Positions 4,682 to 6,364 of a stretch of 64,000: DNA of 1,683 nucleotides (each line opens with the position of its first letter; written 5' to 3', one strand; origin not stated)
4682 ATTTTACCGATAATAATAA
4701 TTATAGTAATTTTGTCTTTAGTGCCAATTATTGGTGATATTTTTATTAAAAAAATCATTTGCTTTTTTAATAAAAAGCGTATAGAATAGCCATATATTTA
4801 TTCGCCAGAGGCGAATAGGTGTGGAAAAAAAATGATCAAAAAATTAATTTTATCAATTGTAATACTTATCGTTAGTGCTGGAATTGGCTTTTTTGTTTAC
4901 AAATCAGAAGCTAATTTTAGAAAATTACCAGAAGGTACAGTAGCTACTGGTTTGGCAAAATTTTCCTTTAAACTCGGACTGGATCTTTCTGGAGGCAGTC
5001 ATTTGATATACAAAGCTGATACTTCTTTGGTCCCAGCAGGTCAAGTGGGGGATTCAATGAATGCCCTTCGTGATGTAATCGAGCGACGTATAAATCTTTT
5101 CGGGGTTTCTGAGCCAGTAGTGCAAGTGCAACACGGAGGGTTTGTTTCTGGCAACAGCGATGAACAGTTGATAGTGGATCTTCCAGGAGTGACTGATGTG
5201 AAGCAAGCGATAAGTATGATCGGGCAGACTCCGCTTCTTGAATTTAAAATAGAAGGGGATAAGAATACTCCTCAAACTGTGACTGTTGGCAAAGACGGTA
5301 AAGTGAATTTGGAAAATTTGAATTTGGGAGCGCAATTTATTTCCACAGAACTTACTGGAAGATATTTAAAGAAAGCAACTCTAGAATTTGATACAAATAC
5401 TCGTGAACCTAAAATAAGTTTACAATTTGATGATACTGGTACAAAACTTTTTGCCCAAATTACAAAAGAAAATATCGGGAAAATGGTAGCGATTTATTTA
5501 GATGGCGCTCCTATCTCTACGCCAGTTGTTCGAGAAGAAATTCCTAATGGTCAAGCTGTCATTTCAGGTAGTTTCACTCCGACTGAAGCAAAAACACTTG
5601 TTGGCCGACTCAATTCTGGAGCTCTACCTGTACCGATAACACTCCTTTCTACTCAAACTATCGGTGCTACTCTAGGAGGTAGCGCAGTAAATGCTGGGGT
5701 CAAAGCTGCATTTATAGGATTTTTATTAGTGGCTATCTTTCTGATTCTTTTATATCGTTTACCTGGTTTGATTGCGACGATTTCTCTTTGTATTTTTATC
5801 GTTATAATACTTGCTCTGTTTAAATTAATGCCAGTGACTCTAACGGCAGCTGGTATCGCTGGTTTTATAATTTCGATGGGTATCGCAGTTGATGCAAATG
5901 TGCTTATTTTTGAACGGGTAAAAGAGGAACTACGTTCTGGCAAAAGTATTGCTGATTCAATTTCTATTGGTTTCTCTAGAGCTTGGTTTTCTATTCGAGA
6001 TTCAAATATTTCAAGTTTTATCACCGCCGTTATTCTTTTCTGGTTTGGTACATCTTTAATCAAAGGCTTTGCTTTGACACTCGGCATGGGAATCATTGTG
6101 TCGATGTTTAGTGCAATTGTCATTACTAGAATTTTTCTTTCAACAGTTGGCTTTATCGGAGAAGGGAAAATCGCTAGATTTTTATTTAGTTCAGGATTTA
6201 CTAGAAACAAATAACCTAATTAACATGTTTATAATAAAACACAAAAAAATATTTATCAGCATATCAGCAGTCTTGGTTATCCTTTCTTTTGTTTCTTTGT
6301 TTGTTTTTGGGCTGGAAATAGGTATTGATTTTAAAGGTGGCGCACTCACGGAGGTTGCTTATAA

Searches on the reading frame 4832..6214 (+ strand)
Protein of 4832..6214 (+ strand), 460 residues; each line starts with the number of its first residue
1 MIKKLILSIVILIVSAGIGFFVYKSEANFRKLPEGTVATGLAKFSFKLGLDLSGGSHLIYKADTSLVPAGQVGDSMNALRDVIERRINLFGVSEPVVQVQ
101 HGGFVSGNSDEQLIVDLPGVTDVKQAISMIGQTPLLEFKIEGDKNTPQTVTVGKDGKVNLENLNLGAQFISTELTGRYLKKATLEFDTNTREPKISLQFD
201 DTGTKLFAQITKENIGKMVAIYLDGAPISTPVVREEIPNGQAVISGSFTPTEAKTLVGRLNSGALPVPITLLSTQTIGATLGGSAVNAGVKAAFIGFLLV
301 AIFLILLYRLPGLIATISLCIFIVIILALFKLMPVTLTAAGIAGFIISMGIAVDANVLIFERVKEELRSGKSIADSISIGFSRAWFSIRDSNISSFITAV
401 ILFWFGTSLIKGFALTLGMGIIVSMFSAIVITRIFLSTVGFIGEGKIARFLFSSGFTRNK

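Call 98: search_protein_families(library=pfam, proteins=[window:4832-6214:+], max_evalue=0.01)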
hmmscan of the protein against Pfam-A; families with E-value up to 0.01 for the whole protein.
window:4832-6214:+ (460 aa): 5 families
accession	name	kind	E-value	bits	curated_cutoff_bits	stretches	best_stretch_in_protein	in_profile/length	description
PF22599.2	SecDF_P1_head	-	5.8e-28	97.5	27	1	172-267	19-114/114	SecDF, P1 head subdomain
PF21760.3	SecD_1st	-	1.1e-14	54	27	1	77-140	2-57/60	Protein translocase subunit SecDF, P1 domain, N-terminal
PF02355.23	SecD_SecF_C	-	6e-14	52.3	20.5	1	271-436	15-183/189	Protein export membrane protein SecD/SecF, C-terminal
PF03176.21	MMPL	-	1.4e-05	24.7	20.5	1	291-429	147-292/333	MMPL family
PF07549.19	Sec_GG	-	0.0016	18.3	20.3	1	46-64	8-26/28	SecD/SecF GG Motif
